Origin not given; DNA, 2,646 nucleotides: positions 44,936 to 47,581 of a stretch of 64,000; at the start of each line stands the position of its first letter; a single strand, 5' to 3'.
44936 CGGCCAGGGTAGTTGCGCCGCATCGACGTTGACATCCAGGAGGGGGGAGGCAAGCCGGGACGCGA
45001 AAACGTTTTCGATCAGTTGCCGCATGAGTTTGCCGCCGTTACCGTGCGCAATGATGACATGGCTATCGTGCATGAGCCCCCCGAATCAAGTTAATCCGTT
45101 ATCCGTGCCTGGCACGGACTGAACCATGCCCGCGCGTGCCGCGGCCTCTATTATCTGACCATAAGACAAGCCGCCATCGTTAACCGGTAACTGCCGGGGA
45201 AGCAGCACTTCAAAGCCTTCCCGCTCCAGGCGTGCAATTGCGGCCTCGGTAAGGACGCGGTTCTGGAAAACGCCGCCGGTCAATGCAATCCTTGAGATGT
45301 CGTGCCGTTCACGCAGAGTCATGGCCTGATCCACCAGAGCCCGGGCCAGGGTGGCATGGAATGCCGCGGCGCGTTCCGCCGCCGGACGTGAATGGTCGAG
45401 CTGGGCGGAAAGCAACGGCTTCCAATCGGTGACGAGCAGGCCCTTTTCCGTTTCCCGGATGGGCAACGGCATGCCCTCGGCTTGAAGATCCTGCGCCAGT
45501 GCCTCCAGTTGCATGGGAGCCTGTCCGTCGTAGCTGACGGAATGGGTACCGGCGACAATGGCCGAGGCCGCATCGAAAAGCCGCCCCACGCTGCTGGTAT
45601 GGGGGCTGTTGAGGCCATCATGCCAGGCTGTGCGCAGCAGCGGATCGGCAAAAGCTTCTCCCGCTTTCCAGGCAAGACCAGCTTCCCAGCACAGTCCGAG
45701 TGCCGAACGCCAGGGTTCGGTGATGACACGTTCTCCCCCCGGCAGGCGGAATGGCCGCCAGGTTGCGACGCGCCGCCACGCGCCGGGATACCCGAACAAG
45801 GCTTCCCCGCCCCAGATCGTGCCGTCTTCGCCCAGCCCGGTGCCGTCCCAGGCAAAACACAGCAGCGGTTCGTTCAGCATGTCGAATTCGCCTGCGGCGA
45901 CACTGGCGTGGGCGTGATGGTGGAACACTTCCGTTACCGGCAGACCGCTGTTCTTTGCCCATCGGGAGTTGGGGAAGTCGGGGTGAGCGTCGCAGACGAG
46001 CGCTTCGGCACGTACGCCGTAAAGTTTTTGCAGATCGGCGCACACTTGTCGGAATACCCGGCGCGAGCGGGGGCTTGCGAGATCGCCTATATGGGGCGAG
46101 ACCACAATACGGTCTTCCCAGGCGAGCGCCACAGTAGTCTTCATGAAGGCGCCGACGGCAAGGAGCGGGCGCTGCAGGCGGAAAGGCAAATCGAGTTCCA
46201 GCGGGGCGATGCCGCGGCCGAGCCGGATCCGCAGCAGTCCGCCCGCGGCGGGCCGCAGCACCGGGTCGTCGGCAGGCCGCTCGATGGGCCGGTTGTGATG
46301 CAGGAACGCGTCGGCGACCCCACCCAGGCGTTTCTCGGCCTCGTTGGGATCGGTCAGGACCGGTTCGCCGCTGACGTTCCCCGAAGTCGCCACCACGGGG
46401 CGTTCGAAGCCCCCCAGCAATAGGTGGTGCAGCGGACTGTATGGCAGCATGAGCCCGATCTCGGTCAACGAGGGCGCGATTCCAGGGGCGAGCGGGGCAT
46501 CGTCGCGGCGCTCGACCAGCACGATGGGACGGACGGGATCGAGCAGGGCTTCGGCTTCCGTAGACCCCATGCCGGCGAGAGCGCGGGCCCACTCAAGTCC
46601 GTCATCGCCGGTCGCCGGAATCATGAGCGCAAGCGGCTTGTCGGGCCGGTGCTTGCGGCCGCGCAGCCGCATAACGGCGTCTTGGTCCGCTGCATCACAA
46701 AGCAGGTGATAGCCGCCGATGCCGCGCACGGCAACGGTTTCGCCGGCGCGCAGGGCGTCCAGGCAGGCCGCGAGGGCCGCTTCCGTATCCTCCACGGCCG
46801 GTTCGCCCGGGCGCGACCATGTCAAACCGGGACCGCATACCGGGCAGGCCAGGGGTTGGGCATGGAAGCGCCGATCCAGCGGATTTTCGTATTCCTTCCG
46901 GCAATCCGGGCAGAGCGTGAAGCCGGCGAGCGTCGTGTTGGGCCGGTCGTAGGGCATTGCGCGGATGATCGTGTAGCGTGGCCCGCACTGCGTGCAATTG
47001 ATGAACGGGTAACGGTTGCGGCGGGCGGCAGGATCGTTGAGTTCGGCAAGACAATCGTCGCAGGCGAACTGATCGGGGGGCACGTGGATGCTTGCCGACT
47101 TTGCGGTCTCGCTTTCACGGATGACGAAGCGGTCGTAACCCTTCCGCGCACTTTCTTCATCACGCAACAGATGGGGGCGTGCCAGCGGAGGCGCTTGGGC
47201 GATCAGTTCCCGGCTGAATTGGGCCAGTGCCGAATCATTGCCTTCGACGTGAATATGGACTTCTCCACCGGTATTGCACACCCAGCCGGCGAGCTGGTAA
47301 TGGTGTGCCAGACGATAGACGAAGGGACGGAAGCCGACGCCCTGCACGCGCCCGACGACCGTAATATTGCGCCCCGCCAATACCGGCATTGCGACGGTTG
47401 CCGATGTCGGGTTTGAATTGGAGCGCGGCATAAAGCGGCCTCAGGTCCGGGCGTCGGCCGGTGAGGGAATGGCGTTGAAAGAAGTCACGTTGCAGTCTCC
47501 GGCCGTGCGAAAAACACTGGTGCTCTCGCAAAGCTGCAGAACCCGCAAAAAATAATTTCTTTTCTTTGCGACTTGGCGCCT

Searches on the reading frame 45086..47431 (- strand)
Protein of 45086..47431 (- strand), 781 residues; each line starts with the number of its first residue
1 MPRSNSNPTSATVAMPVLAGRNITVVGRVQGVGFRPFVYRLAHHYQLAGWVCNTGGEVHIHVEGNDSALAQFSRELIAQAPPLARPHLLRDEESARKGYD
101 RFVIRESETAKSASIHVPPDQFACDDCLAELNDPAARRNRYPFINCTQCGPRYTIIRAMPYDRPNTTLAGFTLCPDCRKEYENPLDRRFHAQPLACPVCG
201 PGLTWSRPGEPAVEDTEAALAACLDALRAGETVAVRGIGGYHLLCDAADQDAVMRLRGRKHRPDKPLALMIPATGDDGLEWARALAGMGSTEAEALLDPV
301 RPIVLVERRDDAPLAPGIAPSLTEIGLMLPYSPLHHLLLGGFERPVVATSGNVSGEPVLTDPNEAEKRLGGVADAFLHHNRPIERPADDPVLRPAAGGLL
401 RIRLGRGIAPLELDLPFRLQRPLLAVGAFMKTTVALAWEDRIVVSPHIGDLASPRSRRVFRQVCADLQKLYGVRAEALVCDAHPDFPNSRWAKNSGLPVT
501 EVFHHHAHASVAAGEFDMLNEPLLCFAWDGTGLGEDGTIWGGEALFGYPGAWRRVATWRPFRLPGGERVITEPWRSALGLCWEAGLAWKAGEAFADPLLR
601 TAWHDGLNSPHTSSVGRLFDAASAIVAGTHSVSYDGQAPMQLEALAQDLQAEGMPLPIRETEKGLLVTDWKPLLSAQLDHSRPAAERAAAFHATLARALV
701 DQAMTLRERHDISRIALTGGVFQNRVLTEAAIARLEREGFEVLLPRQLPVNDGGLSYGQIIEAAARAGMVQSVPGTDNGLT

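Call 43: search_protein_families(library=pfam, proteins=[window:45086-47431:-], max_evalue=0.001)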
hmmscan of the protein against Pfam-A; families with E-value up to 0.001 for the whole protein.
window:45086-47431:- (781 aa): 5 families
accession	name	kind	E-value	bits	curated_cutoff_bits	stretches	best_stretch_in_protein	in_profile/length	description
PF22521.2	HypF_C_2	-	4.1e-71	240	27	1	526-759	2-241/241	Carbamoyltransferase, Kae1-like Domain, second subdomain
PF01300.24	Sua5_yciO_yrdC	-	1.9e-38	132.2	25.1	1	226-402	2-175/178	Telomere recombination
PF07503.17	zf-HYPF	-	3.4e-32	110.4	23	2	173-205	1-33/34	HypF finger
PF17788.7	HypF_C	-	4.9e-28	98.2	23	1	420-510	3-94/99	HypF Kae1-like domain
PF00708.24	Acylphosphatase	-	1.2e-17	64.4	22.5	1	23-103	3-84/85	Acylphosphatase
